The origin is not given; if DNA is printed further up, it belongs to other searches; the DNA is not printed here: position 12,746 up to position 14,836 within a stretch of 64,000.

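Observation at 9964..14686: Non-canonical group-3c-like [NiFe] hydrogenase: MvhADG with a GltD/NfnB-like flavoprotein-polyferredoxin in place of HdrABC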

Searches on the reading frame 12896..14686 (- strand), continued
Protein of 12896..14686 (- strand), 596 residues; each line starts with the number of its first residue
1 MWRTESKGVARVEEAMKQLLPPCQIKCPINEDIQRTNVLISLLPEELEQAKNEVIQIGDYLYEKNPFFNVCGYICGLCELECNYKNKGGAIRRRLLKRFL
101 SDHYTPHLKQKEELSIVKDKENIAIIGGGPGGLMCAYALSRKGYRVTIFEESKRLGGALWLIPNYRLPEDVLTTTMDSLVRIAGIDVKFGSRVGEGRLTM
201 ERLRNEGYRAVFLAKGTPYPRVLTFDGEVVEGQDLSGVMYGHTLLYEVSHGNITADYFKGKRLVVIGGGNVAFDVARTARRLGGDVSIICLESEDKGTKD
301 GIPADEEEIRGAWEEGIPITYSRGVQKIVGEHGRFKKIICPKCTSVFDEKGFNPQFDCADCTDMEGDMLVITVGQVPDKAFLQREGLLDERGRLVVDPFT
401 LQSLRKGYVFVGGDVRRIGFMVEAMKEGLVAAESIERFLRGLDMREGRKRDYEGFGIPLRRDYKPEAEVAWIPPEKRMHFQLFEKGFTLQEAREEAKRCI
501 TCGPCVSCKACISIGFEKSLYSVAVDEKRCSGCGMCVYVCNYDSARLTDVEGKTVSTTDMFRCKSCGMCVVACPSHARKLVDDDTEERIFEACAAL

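Call 109: find_homologous_proteins(query=L039:7001-8791:+, max_evalue=1e-50)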
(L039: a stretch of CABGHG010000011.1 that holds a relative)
Query L039:7001-8791:+ (597 aa): 2903 proteins with E <= 1e-50 among 8000 candidates; the best 120 are listed.
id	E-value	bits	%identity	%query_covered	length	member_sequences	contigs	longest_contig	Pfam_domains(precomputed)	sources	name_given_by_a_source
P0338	0.0e+0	1384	100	100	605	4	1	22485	PF14697.12,PF13241.13,PF13450.13,PF07992.21,PF00070.34,PF03486.21,PF12831.14,PF01946.24,PF01266.31,PF01593.31,PF12797.13,PF14691.12,PF00890.31,PF00037.33,PF13738.13,PF13237.12,PF13187.12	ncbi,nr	ncbi:MAG: 4Fe-4S domain-binding protein [Candidatus Methanolliviera sp. GoM_oil]|nr:MAG: 4Fe-4S doma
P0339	0.0e+0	1207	85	100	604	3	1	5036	PF14697.12,PF13241.13,PF13450.13,PF07992.21,PF00070.34,PF03486.21,PF01134.29,PF12831.14,PF01946.24,PF01266.31,PF01593.31,PF12797.13,PF14691.12,PF00890.31,PF00037.33,PF13738.13,PF01262.28,PF13237.12,PF13187.12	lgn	-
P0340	0.0e+0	1143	80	100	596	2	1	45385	PF14697.12,PF13241.13,PF13450.13,PF07992.21,PF00070.34,PF03486.21,PF12838.13,PF01946.24,PF01266.31,PF01593.31,PF12797.13,PF14691.12,PF00037.33,PF13738.13,PF13237.12,PF13187.12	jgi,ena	-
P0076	0.0e+0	1115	77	100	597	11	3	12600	PF14697.12,PF13241.13,PF13450.13,PF07992.21,PF00070.34,PF03486.21,PF12838.13,PF01946.24,PF01266.31,PF01593.31,PF14691.12,PF00890.31,PF00037.33,PF13738.13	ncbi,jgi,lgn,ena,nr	ncbi:MAG TPA: FAD-dependent oxidoreductase [Dehalococcoidia bacterium]|nr:FAD-dependent oxidoreducta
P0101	0.0e+0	1113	77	100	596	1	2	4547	PF14697.12,PF13241.13,PF13450.13,PF07992.21,PF00070.34,PF03486.21,PF12838.13,PF01946.24,PF01266.31,PF01593.31,PF12797.13,PF00890.31,PF00037.33,PF13738.13,PF13187.12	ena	-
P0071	0.0e+0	1112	77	100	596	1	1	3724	PF14697.12,PF13241.13,PF13450.13,PF07992.21,PF00070.34,PF03486.21,PF12838.13,PF01946.24,PF01266.31,PF01593.31,PF12797.13,PF00890.31,PF00037.33,PF13738.13,PF13187.12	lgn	-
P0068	0.0e+0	1112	77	100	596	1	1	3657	PF14697.12,PF13241.13,PF13450.13,PF07992.21,PF00070.34,PF03486.21,PF12838.13,PF01946.24,PF01266.31,PF01593.31,PF12797.13,PF00890.31,PF00037.33,PF13738.13,PF13187.12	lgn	-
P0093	0.0e+0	1111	77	100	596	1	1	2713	PF14697.12,PF13241.13,PF13450.13,PF07992.21,PF00070.34,PF03486.21,PF12838.13,PF01946.24,PF01266.31,PF01593.31,PF12797.13,PF00890.31,PF00037.33,PF13738.13,PF13187.12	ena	-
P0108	0.0e+0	1111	77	100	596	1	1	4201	PF14697.12,PF13241.13,PF13450.13,PF07992.21,PF00070.34,PF03486.21,PF12838.13,PF01946.24,PF01266.31,PF01593.31,PF00890.31,PF00037.33,PF13738.13,PF13187.12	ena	-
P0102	0.0e+0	1111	77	100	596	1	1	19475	PF14697.12,PF13241.13,PF13450.13,PF07992.21,PF00070.34,PF03486.21,PF12838.13,PF01946.24,PF01266.31,PF01593.31,PF12797.13,PF00890.31,PF00037.33,PF13738.13,PF13187.12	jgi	jgi:NADPH-dependent glutamate synthase beta subunit-like oxidoreductase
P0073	0.0e+0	1111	77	100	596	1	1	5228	PF14697.12,PF13241.13,PF13450.13,PF07992.21,PF00070.34,PF03486.21,PF12838.13,PF01946.24,PF01266.31,PF01593.31,PF12797.13,PF00890.31,PF00037.33,PF13738.13,PF13187.12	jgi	-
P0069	0.0e+0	1111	77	100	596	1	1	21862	PF14697.12,PF13241.13,PF13450.13,PF07992.21,PF00070.34,PF03486.21,PF01946.24,PF01266.31,PF01593.31,PF12797.13,PF00890.31,PF00037.33,PF13738.13,PF13187.12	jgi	jgi:NADPH-dependent glutamate synthase beta subunit-like oxidoreductase/ferredoxin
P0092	0.0e+0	1110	77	100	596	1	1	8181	PF14697.12,PF13241.13,PF13450.13,PF07992.21,PF00070.34,PF03486.21,PF12838.13,PF12831.14,PF01946.24,PF01266.31,PF01593.31,PF12797.13,PF00890.31,PF00037.33,PF13738.13,PF13187.12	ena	-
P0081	0.0e+0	1110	77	100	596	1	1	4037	PF14697.12,PF13241.13,PF13450.13,PF07992.21,PF00070.34,PF03486.21,PF12838.13,PF01946.24,PF01266.31,PF01593.31,PF00890.31,PF00037.33,PF13738.13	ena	-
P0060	0.0e+0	1110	77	100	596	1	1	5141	PF14697.12,PF13241.13,PF13450.13,PF07992.21,PF00070.34,PF03486.21,PF12838.13,PF01946.24,PF01266.31,PF01593.31,PF12797.13,PF00890.31,PF00037.33,PF13738.13,PF13187.12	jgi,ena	-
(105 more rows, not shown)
